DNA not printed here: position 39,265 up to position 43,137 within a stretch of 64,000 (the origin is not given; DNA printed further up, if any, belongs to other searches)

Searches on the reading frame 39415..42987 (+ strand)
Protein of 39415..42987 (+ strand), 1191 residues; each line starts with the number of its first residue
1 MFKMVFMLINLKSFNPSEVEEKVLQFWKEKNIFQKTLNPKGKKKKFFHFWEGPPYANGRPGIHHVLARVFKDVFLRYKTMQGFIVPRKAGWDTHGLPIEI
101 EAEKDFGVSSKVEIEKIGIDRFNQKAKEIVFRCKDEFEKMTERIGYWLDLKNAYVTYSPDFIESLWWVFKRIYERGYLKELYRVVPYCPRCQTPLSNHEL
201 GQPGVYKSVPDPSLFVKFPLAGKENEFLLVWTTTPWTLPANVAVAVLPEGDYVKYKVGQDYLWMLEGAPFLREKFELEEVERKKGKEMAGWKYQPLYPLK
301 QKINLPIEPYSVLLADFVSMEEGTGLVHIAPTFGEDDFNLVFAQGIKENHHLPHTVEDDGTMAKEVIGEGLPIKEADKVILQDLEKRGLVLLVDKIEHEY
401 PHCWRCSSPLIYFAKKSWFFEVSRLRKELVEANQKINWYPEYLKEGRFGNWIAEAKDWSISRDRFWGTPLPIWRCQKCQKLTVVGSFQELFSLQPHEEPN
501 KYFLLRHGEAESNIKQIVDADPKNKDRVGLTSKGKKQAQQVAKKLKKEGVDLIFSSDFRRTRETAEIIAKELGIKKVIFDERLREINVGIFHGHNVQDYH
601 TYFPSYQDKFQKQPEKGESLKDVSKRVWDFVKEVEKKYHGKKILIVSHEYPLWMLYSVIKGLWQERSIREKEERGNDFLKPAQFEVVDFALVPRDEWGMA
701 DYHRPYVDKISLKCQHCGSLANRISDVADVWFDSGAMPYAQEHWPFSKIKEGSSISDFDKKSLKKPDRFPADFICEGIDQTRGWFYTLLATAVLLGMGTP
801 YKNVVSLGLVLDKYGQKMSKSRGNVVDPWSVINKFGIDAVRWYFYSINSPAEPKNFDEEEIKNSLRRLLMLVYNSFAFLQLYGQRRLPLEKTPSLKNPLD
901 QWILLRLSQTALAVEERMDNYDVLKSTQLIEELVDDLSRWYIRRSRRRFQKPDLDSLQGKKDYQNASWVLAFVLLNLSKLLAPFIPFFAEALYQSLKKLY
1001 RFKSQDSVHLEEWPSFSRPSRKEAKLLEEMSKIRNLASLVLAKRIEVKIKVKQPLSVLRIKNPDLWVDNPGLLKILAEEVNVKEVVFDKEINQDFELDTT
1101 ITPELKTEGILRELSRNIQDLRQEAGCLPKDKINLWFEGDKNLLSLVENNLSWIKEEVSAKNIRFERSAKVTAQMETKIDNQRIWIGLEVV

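Call 75: search_protein_families(library=pfam, proteins=[window:39415-42987:+], max_evalue=0.001)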
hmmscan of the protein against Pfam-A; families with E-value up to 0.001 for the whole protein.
window:39415-42987:+ (1191 aa): 5 families
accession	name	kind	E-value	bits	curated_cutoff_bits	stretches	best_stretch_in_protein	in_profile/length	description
PF00133.28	tRNA-synt_1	-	3.5e-108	362.4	22.7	2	23-501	2-274/414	tRNA synthetases class I (I, L, M and V)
PF00300.27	His_Phos_1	-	2.5e-39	135.4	21.7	1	503-663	2-162/194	Histidine phosphatase superfamily (branch 1)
PF08264.19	Anticodon_1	-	4.9e-28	98.3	25.1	1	900-1057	1-146/148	Anticodon-binding domain of tRNA ligase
PF09334.17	tRNA-synt_1g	-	5e-25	88.5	20.1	2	54-197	8-132/391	tRNA synthetases class I (M)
PF19302.4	DUF5915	-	8.6e-17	61.7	27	1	1076-1190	83-194/195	Domain of unknown function (DUF5915)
